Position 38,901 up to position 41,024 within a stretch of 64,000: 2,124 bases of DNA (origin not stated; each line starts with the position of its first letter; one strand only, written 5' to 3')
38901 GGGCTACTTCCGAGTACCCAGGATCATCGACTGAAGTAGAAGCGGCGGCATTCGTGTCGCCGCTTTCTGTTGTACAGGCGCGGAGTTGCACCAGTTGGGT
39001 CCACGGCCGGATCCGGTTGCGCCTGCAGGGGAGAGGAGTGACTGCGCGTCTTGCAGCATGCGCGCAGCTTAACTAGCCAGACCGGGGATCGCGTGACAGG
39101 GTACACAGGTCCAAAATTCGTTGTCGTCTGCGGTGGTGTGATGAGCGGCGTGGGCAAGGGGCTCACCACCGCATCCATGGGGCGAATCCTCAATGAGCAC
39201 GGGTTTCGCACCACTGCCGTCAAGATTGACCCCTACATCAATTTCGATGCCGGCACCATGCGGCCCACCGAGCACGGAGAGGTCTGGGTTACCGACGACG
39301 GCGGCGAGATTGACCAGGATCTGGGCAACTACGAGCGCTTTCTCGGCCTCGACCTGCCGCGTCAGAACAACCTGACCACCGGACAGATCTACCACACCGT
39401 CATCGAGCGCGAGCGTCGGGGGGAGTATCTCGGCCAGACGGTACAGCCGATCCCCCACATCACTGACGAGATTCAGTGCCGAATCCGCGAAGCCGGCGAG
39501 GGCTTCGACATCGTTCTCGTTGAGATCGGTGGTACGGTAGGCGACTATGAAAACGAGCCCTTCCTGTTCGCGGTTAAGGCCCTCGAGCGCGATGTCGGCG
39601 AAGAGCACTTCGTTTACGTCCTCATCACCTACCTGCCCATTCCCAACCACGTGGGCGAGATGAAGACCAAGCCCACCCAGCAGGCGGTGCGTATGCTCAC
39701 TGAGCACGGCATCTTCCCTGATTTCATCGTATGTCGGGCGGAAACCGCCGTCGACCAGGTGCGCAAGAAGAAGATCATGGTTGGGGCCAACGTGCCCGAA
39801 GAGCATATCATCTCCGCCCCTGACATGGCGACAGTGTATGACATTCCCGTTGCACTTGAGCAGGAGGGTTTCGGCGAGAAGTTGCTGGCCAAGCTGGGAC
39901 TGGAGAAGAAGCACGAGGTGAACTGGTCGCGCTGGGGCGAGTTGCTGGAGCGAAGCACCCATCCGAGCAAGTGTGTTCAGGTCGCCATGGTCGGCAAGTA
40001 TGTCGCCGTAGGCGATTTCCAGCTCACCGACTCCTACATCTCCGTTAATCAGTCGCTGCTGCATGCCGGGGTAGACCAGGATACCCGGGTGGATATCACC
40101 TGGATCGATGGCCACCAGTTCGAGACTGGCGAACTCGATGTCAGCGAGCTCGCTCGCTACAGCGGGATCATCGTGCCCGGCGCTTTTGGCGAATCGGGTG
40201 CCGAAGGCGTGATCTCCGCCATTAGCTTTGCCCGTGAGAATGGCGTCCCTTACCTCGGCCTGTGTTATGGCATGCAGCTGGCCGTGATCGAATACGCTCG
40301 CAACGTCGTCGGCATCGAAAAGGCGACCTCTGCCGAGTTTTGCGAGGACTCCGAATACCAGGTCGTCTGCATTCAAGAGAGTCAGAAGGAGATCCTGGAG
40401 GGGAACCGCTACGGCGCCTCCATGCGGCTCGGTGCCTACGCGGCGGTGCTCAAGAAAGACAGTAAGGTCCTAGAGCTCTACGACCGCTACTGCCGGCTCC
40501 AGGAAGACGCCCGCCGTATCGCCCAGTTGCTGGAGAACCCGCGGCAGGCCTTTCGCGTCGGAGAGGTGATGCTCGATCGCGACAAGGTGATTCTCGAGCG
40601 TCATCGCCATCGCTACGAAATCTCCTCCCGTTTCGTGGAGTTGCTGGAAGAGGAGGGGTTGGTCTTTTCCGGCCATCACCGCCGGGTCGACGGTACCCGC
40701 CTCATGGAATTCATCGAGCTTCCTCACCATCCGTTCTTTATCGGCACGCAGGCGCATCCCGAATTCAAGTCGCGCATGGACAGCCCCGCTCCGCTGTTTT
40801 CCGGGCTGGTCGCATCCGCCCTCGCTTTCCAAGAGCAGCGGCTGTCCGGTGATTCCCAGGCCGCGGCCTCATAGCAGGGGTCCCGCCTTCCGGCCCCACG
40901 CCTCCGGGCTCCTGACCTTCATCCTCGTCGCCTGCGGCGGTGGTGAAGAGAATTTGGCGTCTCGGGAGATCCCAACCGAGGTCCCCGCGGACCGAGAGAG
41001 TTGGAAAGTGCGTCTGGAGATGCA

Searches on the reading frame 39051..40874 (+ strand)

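Call 64: search_protein_families(library=pfam, proteins=[window:39051-40874:+], max_evalue=0.0001)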
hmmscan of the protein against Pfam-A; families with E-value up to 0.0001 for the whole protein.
window:39051-40874:+ (607 aa): 3 families
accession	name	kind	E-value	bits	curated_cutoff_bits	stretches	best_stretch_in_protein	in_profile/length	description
PF06418.20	CTP_synth_N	-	4.3e-106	354.6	26.1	1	22-284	1-265/265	CTP synthase N-terminus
PF00117.34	GATase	-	6.6e-28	98.1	22.8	1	325-587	2-188/190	Glutamine amidotransferase class-I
PF01656.29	CbiA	-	5.4e-06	26.8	25.4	1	31-521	7-86/125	CobQ/CobB/MinD/ParA nucleotide binding domain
